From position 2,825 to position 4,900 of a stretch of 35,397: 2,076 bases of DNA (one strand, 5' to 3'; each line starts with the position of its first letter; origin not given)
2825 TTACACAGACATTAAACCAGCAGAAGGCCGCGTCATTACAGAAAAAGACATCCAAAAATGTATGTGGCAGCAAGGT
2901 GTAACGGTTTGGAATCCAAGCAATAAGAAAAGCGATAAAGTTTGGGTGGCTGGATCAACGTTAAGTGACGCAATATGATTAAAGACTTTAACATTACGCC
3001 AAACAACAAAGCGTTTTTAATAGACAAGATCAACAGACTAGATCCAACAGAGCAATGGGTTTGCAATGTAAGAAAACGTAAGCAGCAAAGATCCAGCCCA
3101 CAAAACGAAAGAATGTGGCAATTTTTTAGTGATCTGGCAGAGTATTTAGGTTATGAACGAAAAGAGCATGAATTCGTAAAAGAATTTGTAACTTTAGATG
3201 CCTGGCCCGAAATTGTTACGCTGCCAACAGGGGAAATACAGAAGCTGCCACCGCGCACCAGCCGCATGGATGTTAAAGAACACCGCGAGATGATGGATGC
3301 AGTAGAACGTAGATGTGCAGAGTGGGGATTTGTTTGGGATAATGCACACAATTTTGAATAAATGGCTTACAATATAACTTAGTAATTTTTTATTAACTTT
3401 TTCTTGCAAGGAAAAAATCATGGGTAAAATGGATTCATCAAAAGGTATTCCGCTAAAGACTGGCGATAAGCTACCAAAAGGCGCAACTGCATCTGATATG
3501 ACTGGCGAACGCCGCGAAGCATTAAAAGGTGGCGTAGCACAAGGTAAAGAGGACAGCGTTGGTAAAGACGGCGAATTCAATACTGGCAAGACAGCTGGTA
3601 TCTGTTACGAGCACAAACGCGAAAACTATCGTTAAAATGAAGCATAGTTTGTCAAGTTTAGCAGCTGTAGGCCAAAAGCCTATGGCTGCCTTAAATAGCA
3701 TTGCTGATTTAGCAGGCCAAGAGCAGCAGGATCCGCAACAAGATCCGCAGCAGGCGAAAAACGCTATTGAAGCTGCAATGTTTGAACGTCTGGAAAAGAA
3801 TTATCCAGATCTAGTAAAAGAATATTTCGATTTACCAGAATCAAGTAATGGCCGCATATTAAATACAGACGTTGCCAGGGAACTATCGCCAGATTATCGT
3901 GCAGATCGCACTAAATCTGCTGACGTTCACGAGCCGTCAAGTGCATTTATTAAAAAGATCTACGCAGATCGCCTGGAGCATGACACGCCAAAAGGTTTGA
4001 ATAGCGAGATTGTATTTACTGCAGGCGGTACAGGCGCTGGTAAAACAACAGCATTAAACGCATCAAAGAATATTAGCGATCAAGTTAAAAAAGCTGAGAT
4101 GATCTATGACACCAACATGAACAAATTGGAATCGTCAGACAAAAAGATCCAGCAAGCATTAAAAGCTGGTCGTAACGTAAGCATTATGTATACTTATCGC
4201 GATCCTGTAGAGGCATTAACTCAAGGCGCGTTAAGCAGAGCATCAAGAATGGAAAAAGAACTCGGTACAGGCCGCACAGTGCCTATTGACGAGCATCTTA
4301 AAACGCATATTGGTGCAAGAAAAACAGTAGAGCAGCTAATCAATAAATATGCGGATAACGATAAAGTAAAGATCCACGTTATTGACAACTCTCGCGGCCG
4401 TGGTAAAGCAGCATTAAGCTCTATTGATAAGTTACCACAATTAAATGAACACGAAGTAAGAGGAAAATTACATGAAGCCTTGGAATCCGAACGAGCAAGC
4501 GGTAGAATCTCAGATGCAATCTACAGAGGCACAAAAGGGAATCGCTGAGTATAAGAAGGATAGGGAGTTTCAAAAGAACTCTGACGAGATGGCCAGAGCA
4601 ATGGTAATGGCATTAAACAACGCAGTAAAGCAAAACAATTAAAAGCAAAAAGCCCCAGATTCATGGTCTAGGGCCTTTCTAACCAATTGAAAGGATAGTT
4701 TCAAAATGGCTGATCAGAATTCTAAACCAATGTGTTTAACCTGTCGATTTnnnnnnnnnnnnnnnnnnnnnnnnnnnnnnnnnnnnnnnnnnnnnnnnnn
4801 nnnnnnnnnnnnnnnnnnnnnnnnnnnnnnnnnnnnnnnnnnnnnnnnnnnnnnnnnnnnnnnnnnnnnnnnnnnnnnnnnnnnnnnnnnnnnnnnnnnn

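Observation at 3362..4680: Self-contained cassette with a zeta-toxin-like P-loop kinase and two tiny overlapping partner ORFs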

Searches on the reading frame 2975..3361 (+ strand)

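Call 3: search_protein_families(library=pfam, proteins=[window:2975-3361:+], max_evalue=1)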
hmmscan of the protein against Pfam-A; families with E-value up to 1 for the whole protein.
window:2975-3361:+ (128 aa): 1 family
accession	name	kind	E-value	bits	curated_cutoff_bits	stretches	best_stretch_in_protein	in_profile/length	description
PF05772.17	NinB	-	1.4e-06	28.6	23.8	1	16-116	17-125/131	NinB protein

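Call 4: search_protein_families(library=phrogs, proteins=[window:2975-3361:+], max_evalue=0.1)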
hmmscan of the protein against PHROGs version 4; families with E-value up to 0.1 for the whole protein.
window:2975-3361:+ (128 aa): 1 family
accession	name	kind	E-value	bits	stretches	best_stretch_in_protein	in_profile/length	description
phrog_72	-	DNA, RNA and nucleotide metabolism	1e-15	59.2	1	3-126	10-147/161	NinB/ Orf homologous recombination mediator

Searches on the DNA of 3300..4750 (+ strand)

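Call 5: search_dna_similar(query=window:3300-4750:+, collection=phages, mode=distant, max_rows=25)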
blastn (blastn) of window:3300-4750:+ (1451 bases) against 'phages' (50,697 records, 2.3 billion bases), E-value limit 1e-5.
No match.

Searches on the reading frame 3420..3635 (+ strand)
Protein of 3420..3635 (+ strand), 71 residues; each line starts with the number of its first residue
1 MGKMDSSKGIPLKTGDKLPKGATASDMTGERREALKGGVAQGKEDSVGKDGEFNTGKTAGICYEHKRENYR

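Call 3: search_protein_families(library=pfam, proteins=[window:3420-3635:+], max_evalue=1)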
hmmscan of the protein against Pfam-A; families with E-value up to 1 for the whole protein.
window:3420-3635:+ (71 aa): 0 families

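Call 4: search_protein_families(library=phrogs, proteins=[window:3420-3635:+], max_evalue=0.1)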
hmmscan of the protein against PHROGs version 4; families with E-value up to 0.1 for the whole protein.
window:3420-3635:+ (71 aa): 0 families

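Call 10: search_protein_families(library=ncbifam, proteins=[window:3420-3635:+], max_evalue=1)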
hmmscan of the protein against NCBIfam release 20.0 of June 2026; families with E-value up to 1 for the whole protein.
window:3420-3635:+ (71 aa): 0 families

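Call 11: search_protein_families(library=padloc, proteins=[window:3420-3635:+], max_evalue=1)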
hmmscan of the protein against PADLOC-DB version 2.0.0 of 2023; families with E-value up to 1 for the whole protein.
window:3420-3635:+ (71 aa): 0 families

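Call 38: search_solved_structures(query=A2, max_evalue=10, show_alignments=2)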
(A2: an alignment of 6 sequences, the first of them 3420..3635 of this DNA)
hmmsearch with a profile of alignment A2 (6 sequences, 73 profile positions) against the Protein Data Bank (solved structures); distinct sequences matched with E-value up to 10: 2.
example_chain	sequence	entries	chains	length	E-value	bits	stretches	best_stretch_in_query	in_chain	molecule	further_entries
7e2r_A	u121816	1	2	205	0.0012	22.3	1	20-54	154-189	Tetrapyrrole-binding protein, chloroplastic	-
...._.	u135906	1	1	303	0.79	13.3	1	7-41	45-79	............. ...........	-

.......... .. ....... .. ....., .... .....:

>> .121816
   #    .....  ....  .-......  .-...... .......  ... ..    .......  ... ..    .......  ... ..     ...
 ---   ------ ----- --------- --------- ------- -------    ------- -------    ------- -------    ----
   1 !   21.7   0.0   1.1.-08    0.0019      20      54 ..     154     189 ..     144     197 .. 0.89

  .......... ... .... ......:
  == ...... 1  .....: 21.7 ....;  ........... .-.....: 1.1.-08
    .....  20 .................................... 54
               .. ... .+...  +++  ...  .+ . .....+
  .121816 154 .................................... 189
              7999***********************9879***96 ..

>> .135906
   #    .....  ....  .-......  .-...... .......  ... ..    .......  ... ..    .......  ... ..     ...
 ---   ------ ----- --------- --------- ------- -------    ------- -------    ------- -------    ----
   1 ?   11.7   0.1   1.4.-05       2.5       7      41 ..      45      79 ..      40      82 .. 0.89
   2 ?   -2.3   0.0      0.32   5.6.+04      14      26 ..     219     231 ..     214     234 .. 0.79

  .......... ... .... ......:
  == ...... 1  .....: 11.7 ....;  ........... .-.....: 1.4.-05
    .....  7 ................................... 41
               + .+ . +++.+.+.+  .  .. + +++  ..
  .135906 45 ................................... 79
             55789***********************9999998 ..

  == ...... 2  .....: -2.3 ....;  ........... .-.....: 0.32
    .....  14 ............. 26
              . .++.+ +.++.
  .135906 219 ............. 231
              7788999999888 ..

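Call 39: find_homologous_proteins(query=A2, max_evalue=0.001)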
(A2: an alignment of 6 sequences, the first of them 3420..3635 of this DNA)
Query A2 (6 sequences) (71 aa, profile of the alignment): 705 proteins with E <= 0.001 among 1135 candidates; the best 120 are listed.
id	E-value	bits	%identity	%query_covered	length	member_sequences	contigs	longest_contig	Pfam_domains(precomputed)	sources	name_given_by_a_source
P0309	4.2e-34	134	43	96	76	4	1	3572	-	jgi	jgi:hypothetical protein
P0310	8.5e-34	133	40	96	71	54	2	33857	-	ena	-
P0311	5.6e-33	131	46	94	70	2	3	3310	-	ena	-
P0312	5.8e-33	131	41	96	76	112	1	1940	-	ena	-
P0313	2.0e-32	129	50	82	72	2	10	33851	-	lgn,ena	-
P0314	2.9e-32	128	43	94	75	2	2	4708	-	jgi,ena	jgi:hypothetical protein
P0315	3.6e-32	128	50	82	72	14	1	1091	-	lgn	-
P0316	8.1e-32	127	50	82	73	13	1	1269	-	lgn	-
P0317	9.1e-32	127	63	94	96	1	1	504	-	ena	-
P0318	9.2e-32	127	48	82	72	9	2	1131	-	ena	-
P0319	1.1e-31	127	52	82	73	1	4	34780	-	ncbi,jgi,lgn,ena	jgi:hypothetical protein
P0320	1.2e-31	126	48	82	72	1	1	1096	-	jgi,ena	jgi:hypothetical protein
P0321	1.4e-31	126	49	66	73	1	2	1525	-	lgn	-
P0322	2.3e-31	126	100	100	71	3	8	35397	-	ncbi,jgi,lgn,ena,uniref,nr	ncbi:hypothetical protein UFOVP194_8 [uncultured Caudovirales phage]|uniref:Uncharacterized protein 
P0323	2.4e-31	126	42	94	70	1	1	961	-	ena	-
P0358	7.4e-29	118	73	100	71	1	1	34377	-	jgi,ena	jgi:hypothetical protein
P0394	4.3e-27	112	69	100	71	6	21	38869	-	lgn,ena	-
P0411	9.5e-27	111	80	99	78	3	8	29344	-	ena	-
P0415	1.5e-26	110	62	100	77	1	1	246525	-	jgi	jgi:hypothetical protein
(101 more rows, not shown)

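Call 40: find_encoding_contigs(protein=P0415, flank=10000, max_places=1)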
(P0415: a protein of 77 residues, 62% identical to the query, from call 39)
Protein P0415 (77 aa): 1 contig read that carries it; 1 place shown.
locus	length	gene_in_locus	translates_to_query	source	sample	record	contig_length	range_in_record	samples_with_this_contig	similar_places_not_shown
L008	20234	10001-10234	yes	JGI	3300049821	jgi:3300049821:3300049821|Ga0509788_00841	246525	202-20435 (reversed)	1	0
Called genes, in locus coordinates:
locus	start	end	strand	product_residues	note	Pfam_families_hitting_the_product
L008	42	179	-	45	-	-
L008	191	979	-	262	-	-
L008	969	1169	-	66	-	-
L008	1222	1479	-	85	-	-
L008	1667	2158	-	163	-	-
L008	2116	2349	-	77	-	-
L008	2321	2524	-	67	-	-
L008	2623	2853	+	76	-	PF14549:P22_Cro (weak), PF15943:YdaS_toxin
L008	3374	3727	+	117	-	PF18847:LPD29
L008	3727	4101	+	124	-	-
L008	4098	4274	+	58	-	-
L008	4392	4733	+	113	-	-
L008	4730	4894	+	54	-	-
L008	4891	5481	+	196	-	-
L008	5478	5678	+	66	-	-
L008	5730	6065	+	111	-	-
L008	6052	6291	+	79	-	-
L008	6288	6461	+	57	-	-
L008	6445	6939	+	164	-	-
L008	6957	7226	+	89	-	-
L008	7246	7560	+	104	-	PF05866:RusA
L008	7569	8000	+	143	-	-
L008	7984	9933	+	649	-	-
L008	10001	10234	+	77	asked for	-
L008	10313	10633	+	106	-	PF00166:Cpn10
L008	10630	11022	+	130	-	-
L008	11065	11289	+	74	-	-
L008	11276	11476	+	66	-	-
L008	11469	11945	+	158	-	PF16677:GP3_package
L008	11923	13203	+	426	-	PF04466:Terminase_3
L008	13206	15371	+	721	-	PF16510:P22_portal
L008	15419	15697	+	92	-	-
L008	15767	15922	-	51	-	-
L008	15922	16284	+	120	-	-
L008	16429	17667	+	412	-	PF11651:P22_CoatProtein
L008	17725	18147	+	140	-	-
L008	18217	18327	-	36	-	-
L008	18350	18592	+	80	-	-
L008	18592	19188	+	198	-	-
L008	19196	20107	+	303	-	-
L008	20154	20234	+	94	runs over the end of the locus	?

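Call 41: find_encoding_contigs(protein=P0358, flank=4000, max_places=1)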
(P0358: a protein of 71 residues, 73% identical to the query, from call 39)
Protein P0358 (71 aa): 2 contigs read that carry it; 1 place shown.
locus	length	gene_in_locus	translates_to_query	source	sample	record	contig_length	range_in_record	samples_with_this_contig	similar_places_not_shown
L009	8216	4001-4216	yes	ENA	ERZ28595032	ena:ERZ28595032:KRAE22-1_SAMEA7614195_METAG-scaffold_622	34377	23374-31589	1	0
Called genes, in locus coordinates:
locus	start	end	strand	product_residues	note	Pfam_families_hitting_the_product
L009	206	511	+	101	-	-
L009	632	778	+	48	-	-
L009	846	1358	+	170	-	-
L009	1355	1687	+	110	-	-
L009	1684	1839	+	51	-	-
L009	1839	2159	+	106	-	PF16786:RecA_dep_nuc (weak)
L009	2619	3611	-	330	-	PF00149:Metallophos, PF12850:Metallophos_2 (weak)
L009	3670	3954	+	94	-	-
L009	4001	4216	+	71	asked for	-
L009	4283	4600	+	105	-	PF00166:Cpn10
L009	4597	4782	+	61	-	-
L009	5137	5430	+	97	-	-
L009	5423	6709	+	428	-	PF04466:Terminase_3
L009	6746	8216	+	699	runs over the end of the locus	PF16510:P22_portal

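Call 42: find_encoding_contigs(protein=P0394, flank=4000, max_places=2)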
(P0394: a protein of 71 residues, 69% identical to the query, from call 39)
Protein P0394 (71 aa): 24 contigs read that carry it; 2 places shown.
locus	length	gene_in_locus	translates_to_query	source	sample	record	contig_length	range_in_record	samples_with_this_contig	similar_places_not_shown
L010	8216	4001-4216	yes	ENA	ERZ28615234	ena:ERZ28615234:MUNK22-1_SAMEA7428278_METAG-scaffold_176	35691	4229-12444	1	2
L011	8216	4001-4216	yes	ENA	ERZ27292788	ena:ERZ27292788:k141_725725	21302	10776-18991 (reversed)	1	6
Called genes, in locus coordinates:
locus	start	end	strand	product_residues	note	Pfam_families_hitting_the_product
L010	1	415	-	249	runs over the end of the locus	PF07120:DUF1376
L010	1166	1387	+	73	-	-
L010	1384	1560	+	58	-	-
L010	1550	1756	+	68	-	-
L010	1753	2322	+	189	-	PF04404:ERF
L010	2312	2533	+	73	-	-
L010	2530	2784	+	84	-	-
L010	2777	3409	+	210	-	PF09588:YqaJ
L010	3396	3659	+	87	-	-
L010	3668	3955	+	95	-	-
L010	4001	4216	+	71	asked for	-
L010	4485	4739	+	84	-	PF00166:Cpn10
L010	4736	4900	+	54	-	-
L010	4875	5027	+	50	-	-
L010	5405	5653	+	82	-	-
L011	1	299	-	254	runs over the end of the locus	PF07120:DUF1376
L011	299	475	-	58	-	-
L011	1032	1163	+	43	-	-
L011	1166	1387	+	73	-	-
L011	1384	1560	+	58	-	-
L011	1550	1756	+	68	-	-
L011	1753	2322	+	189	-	PF04404:ERF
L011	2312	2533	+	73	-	-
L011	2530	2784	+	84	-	-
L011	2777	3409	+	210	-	PF09588:YqaJ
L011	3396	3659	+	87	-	-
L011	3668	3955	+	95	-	-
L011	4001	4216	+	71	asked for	-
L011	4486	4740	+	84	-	PF00166:Cpn10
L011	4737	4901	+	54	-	-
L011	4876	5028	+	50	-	-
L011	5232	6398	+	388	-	PF02195:ParB_N, PF01555:N6_N4_Mtase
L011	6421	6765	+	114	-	-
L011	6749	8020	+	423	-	PF04466:Terminase_3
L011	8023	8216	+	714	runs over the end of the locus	PF16510:P22_portal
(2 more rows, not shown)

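Call 43: find_related_loci(query=A2, collection=viral_contigs, flank=4000)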
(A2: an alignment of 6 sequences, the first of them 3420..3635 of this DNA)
Query A2 (71 aa) in viral_contigs; peptide patterns used: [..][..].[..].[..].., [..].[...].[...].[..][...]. (x = any residue, [..] = any of these).
489 stretches matched a pattern; 323 encode a relative of the query (tblastn E <= 1e-3); the best 80 are kept; 80 distinct loci.
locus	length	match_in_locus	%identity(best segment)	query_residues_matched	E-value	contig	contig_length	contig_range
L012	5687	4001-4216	69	1-71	5e-29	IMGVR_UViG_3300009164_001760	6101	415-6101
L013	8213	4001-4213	68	1-71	8e-29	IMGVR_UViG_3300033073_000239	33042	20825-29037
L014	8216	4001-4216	68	1-71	3e-28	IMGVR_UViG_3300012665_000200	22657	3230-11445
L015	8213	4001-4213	65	1-71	9e-28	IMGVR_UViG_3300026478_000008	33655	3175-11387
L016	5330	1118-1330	63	1-71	2e-27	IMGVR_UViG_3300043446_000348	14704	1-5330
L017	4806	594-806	65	1-71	2e-27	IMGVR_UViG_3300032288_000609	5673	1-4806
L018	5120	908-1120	65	1-71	2e-27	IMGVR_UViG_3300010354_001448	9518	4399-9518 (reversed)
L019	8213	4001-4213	65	1-71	2e-27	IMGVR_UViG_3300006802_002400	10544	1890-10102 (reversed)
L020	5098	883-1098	67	1-71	3e-27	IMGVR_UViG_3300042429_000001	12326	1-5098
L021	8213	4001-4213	65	1-71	4e-27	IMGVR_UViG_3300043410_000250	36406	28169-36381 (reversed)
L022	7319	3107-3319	63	1-71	9e-27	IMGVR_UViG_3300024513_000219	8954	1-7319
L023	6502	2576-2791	67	1-71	7e-27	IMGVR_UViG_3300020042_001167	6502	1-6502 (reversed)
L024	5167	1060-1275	65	1-71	7e-27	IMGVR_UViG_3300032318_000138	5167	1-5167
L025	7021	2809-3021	63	1-71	9e-27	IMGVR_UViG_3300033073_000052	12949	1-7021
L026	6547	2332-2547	67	1-71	7e-27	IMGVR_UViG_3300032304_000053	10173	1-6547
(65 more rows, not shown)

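Call 87: find_encoding_contigs(protein=P0411, flank=3000, max_places=2)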
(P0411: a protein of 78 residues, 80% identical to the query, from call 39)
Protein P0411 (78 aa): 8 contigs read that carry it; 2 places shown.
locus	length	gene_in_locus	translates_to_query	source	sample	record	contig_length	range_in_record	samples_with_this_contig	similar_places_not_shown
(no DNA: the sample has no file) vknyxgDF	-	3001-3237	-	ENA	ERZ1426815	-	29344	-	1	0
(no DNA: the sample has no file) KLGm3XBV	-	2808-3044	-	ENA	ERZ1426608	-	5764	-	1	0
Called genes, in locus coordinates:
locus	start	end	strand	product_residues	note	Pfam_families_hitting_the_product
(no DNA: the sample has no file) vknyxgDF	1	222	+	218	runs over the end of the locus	PF25680:Mom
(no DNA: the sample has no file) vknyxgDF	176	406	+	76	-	-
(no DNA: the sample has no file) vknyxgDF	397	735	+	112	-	-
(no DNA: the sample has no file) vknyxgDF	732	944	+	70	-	-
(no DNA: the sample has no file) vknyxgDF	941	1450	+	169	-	-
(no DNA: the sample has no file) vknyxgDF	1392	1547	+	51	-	-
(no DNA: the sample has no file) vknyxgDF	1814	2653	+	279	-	-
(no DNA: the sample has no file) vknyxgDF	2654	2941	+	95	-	-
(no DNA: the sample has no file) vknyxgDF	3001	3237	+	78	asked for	-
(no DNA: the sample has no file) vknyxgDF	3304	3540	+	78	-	-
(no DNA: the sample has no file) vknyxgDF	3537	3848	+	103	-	PF00166:Cpn10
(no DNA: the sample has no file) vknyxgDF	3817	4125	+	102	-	-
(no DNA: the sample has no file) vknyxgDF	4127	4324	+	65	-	-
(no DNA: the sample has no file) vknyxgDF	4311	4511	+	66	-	-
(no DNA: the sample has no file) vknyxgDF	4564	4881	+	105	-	-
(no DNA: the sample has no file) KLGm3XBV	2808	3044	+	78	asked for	-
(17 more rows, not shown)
